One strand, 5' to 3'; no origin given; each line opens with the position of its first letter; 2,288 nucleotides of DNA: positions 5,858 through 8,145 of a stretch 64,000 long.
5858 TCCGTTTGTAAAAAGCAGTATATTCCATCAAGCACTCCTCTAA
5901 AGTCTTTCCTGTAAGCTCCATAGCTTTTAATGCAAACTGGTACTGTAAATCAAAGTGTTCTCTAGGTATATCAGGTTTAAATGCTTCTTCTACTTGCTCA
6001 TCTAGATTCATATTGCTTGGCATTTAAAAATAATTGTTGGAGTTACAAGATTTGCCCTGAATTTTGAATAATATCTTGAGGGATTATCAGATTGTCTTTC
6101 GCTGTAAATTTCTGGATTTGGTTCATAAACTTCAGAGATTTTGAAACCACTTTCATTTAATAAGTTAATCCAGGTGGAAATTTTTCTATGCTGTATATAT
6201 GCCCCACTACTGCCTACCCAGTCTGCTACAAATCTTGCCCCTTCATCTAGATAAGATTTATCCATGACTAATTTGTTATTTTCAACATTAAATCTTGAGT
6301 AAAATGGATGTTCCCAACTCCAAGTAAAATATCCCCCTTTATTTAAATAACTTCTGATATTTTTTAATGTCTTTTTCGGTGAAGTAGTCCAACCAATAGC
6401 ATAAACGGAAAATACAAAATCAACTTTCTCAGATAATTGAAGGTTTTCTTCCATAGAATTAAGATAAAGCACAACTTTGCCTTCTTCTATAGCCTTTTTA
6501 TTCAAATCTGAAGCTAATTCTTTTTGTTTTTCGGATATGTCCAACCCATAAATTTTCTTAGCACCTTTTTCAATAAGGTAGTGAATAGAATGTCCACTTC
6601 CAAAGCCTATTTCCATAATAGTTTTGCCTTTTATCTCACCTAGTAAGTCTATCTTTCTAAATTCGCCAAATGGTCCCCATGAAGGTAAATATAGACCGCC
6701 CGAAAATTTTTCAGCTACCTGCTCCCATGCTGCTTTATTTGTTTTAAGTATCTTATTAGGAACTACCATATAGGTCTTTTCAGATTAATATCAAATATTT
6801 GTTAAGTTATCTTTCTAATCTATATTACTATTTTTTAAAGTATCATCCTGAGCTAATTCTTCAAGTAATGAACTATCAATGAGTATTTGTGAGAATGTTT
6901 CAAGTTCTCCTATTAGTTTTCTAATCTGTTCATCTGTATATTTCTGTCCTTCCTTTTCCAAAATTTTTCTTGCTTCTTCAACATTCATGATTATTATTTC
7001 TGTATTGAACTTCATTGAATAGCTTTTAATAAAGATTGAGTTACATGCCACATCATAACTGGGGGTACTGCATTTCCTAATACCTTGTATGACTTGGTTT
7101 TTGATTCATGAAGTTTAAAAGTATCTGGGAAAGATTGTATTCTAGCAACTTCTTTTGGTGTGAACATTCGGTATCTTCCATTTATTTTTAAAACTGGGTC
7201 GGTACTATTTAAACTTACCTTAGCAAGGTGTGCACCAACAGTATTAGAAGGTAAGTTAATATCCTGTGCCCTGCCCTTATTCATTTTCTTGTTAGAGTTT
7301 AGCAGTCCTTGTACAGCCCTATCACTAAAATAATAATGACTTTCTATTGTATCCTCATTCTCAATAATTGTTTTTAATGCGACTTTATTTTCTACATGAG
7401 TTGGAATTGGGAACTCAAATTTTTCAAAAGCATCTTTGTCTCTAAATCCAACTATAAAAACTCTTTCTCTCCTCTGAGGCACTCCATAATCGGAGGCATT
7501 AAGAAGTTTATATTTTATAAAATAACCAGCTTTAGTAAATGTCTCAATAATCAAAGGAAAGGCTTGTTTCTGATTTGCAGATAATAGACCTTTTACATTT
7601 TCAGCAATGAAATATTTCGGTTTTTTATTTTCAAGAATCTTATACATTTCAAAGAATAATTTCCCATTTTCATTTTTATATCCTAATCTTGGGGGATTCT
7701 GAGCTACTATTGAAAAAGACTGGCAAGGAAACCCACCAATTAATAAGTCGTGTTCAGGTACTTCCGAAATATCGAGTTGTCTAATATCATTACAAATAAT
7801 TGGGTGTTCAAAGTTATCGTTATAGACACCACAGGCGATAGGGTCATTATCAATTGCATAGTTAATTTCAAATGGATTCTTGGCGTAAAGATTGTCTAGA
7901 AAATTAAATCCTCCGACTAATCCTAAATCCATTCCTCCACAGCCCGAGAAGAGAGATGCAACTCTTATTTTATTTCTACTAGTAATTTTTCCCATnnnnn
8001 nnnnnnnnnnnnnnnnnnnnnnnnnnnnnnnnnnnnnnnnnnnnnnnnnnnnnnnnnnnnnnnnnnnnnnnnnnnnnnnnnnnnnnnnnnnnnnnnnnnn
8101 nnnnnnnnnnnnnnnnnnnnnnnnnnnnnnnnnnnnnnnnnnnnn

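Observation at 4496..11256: Co-directional 8-gene cluster: two C5-MTases flank a PD-(D/E)xK nuclease, then SAM-MTase / unknown / nitrilase-type hydrolase. Candidate novel DNA-modification or defence system.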

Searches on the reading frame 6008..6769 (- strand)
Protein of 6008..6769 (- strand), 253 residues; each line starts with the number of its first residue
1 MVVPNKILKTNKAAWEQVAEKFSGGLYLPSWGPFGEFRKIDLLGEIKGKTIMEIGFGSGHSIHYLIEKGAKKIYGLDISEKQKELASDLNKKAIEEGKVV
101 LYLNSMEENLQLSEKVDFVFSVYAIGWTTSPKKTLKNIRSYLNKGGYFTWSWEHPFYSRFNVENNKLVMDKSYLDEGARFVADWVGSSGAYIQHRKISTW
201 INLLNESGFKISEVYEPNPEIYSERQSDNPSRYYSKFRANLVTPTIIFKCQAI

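Call 3: search_protein_families(library=pfam, proteins=[window:6008-6769:-], max_evalue=0.01)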
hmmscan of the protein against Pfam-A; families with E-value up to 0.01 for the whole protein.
window:6008-6769:- (253 aa): 8 families
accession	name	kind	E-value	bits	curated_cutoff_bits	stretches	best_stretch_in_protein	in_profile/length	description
PF08241.18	Methyltransf_11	-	7.7e-13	49.3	21.2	1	53-148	2-93/95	Methyltransferase domain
PF13649.12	Methyltransf_25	-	2.8e-11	44.4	27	1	51-146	1-97/97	Methyltransferase domain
PF13489.12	Methyltransf_23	-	6.7e-11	42.6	27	1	41-211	14-161/164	Methyltransferase domain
PF13847.12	Methyltransf_31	-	1.3e-10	41.6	27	1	47-150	3-109/145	Methyltransferase domain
PF08242.18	Methyltransf_12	-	2.1e-09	38.4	30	1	52-148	1-98/98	Methyltransferase domain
PF08003.17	Methyltransf_9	-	2.7e-07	30.3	23.8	1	43-147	111-214/315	Protein of unknown function (DUF1698)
PF02353.26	CMAS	-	8.2e-05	22.5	27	1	46-147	61-161/273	Mycolic acid cyclopropane synthetase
PF01728.25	FtsJ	-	0.00056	20.3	24.1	1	45-140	20-114/181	FtsJ-like methyltransferase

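Call 4: search_protein_families(library=ncbifam, proteins=[window:6008-6769:-], max_evalue=0.01)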
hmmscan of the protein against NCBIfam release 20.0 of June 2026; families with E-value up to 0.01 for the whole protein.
window:6008-6769:- (253 aa): 17 families
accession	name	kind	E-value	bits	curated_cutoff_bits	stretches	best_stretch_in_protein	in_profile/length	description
TIGR02072.1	BioC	equivalog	3.3e-12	46.7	184.95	1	46-151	33-133/244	malonyl-ACP O-methyltransferase BioC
NF011650.0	PRK15068.1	equivalog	1.9e-08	33.5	209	1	42-147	117-222/324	tRNA 5-methoxyuridine(34)/uridine 5-oxyacetic acid(34) synthase CmoB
NF045667.1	MTase_DVU1556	equivalog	3e-08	33.4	155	1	40-151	15-120/213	DVU_1556 family methyltransferase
TIGR00452.1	TIGR00452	equivalog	1.3e-07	30.7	275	1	41-147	111-216/316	tRNA 5-methoxyuridine(34)/uridine 5-oxyacetic acid(34) synthase CmoB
TIGR02021.1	BchM-ChlM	equivalog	8.5e-06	25.3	158.9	1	44-158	49-163/218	magnesium protoporphyrin IX methyltransferase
NF001244.0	PRK00216.1-5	equivalog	3.6e-05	23.2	216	1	40-148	41-151/236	bifunctional demethylmenaquinone methyltransferase/2-methoxy-6-polyprenyl-1,4-benzoquinol methylase UbiE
NF043040.1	corrin_prot_MT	hypoth_equivalog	0.0001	21.8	180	1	43-147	35-144/216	corrinoid protein-associated methyltransferase CpaM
NF041675.1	sarc_dimgly_tmase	equivalog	0.00018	21.5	550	1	51-150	70-169/278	sarcosine/dimethylglycine N-methyltransferase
NF011529.0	PRK14968.1-3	equivalog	0.00053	19.5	162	1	42-105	29-90/198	putative methyltransferase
NF008686.0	PRK11705.1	equivalog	0.00058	19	400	1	47-92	167-212/383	cyclopropane fatty acyl phospholipid synthase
NF040539.1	AST_met_ArsM_2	exception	0.00074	19.4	240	1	41-150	50-163/262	putative arsinothricin biosynthesis methyltransferase ArsM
TIGR00478.1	tly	subfamily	0.0008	18.8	185.8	1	45-87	73-113/228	TlyA family rRNA (cytidine-2'-O)-methyltransferase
NF008264.0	PRK11036.1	equivalog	0.0017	17.8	366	1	49-148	46-145/261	tRNA uridine 5-oxyacetic acid(34) methyltransferase CmoM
TIGR01934.1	MenG_MenH_UbiE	subfamily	0.0017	17.7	158.35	1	40-148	32-139/223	ubiquinone/menaquinone biosynthesis methyltransferase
TIGR01983.1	UbiG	equivalog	0.0017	17.7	102.95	1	44-148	46-149/228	bifunctional 2-polyprenyl-6-hydroxyphenol methylase/3-demethylubiquinol 3-O-methyltransferase UbiG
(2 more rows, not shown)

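Call 7: search_protein_families(library=padloc, proteins=[window:6008-6769:-], max_evalue=0.01)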
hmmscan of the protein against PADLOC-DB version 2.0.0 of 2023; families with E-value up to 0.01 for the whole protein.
window:6008-6769:- (253 aa): 1 family
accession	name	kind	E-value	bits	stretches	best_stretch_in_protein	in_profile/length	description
PDLC04134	mad2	-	4.5e-13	46.9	1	40-156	284-400/492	mads_2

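Call 46: find_related_loci(query=A3, collection=metagenome_contigs, flank=10000)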
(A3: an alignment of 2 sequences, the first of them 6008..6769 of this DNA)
Query A3 (253 aa) in metagenome_contigs; peptide patterns used: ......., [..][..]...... (x = any residue, [..] = any of these).
600 stretches matched a pattern (row limit reached: there are more); 2 encode a relative of the query (tblastn E <= 1e-3); 2 distinct loci.
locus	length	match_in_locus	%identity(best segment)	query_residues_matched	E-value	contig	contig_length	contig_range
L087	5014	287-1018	62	7-251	3e-106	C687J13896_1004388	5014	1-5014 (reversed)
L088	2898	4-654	61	34-251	3e-94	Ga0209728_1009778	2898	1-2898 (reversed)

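Call 52: search_protein_families(library=pfam, proteins=[L087:1060-1506:+, L087:1534-1878:+, L087:2639-3199:-, L087:3202-3915:-, L087:3998-4738:+, L088:679-1269:-, L088:1531-2286:-], max_evalue=0.01)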
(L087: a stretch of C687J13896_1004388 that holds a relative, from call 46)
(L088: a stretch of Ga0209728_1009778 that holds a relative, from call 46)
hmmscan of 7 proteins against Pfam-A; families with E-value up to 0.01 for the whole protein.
L087:1060-1506:+ (148 aa): 0 families

L087:1534-1878:+ (114 aa): 1 family
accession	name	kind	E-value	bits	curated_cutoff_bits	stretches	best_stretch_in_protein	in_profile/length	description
PF11086.13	DUF2878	-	0.0037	18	27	1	13-95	13-90/154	Protein of unknown function (DUF2878)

L087:2639-3199:- (186 aa): 2 families
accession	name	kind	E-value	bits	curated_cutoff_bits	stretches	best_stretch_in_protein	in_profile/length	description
PF01551.29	Peptidase_M23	-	1.9e-07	31.6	28.7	1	66-134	3-74/96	Peptidase family M23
PF13533.13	Biotin_lipoyl_2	-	0.0015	18.7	29.8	0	112-130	11-29/32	Biotin-lipoyl like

L087:3202-3915:- (237 aa): 0 families

L087:3998-4738:+ (246 aa): 0 families

L088:679-1269:- (196 aa): 1 family
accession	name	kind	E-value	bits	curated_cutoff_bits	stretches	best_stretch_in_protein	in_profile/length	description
PF01850.27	PIN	-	7.6e-05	23.7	23.6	1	43-163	29-116/120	PIN domain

L088:1531-2286:- (251 aa): 3 families
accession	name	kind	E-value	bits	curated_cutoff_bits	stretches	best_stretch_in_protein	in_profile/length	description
PF13561.12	adh_short_C2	-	4e-62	210.3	27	1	14-249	5-234/236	Enoyl-(Acyl carrier protein) reductase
PF00106.31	adh_short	-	2.1e-49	168.1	26.6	1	6-202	1-191/195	short chain dehydrogenase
PF08659.16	KR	-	5.3e-12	46.4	22.6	1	9-163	4-152/180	KR domain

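Call 73: search_solved_structures(query=window:6008-6769:-, max_evalue=0.001)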
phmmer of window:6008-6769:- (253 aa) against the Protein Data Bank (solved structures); distinct sequences matched with E-value up to 0.001: 8.
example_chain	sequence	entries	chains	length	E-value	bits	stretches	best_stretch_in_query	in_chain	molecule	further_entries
3g5l_A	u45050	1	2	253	1.4e-13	54.2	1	28-220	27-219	Putative S-adenosylmethionine dependent methyltransferase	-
3bkw_A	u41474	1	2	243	4.3e-13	52.6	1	42-217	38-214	S-adenosylmethionine dependent methyltransferase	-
8rdl_A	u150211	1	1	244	2.9e-09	40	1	40-134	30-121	ToxA protein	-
5jdz_A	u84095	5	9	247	2.2e-05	27.3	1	41-146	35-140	Methyl transferase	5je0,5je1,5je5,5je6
5jdy_A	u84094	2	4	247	2.2e-05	27.3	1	41-146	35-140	Methyl transferase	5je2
5je3_A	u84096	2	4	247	2.2e-05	27.3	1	41-146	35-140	Methyl transferase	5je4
3dh0_A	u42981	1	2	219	4.5e-05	26.3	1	43-147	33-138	SAM dependent methyltransferase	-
9un4_A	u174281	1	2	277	0.00075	22.3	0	49-160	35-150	Juvenile hormone acid O-methyltransferase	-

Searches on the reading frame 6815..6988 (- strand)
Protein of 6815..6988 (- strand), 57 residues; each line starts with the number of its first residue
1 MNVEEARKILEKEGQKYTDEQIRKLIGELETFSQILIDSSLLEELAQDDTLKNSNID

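Call 37: search_protein_families(library=pfam, proteins=[window:6815-6988:-], max_evalue=0.05)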
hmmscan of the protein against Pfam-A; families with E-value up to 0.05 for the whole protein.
window:6815-6988:- (57 aa): 2 families
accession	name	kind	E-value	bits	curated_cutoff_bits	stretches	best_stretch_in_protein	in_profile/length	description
PF08339.15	RTX_C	-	0.015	16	30.2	1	7-54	54-98/132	RTX C-terminal domain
PF03874.21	RNA_pol_Rpb4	-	0.017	15.9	25.6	1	2-31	85-114/116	RNA polymerase Rpb4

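Call 38: search_protein_families(library=phrogs, proteins=[window:6815-6988:-], max_evalue=0.01)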
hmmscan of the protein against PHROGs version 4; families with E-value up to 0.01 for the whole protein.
window:6815-6988:- (57 aa): 0 families

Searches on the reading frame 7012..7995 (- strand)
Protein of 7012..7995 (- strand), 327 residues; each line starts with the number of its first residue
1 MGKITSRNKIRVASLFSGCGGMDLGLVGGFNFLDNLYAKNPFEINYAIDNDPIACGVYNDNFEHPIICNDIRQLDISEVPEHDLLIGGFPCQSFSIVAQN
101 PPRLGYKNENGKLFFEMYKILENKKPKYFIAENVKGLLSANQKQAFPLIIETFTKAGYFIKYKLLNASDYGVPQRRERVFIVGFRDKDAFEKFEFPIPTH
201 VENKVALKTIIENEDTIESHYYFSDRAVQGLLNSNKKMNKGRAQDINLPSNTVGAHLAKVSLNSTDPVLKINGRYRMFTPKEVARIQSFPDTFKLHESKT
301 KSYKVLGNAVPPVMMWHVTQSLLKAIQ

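Call 3: search_protein_families(library=pfam, proteins=[window:7012-7995:-], max_evalue=0.01)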
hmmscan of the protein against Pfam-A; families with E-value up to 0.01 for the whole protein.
window:7012-7995:- (327 aa): 1 family
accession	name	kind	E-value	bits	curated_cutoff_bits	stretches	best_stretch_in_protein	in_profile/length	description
PF00145.23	DNA_methylase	-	2.7e-77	260.8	22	1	11-322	2-322/324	C-5 cytosine-specific DNA methylase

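Call 4: search_protein_families(library=ncbifam, proteins=[window:7012-7995:-], max_evalue=0.01)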
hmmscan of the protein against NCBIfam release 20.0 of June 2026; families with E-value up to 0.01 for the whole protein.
window:7012-7995:- (327 aa): 2 families
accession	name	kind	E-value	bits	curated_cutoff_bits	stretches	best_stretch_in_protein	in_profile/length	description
TIGR00675.1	dcm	superfamily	8.2e-85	285.3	100.65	2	12-242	1-220/329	DNA (cytosine-5-)-methyltransferase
NF007772.0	PRK10458.1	subfamily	3.6e-24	85.2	710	1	77-238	165-341/472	DNA cytosine methylase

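Call 7: search_protein_families(library=padloc, proteins=[window:7012-7995:-], max_evalue=0.01)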
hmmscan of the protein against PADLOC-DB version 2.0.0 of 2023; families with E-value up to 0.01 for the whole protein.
window:7012-7995:- (327 aa): 64 families (the best 25 are shown)
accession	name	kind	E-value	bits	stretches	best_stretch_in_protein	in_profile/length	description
PDLC03378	MTase_II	-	2.5e-84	281.5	2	9-231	2-205/344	Type II methyltransferase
PDLC03272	MTase_II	-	5.2e-79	264.3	1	5-326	70-390/407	Type II methyltransferase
PDLC00027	DruM2|DruM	-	2.1e-58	196.4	2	7-271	9-266/361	DNA cytosine methylase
PDLC00026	DruM2|DruM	-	2.8e-58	196.1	1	8-326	3-318/336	DNA cytosine methylase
PDLC03234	MTase_II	-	3.3e-58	195.7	2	9-212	4-200/375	Type II methyltransferase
PDLC00031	DruM2|DruM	-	2.4e-57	192.7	2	7-272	9-267/361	DNA cytosine methylase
PDLC03326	MTase_II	-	2.5e-53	179.7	2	10-209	5-198/412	Type II methyltransferase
PDLC00033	DruM2|DruM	-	5.2e-53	178.6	2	7-190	19-196/368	DNA cytosine methylase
PDLC02653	DrmMII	-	1.1e-46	157.3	1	9-325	4-312/333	DrmMII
PDLC03731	oMTase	-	1.3e-45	154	1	37-321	30-316/326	orphan methyltransferase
PDLC03329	MTase_II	-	3.7e-45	152.9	2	8-192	3-190/407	Type II methyltransferase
PDLC02649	DrmMII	-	6.4e-45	151.8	2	67-212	100-245/422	DrmMII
PDLC03307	MTase_II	-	2e-43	147.1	2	14-209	5-213/382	Type II methyltransferase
PDLC03361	MTase_II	-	9.4e-43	144.7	1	8-326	85-437/455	Type II methyltransferase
PDLC02656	DrmMII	-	1.8e-42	143.8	2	8-212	3-227/491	DrmMII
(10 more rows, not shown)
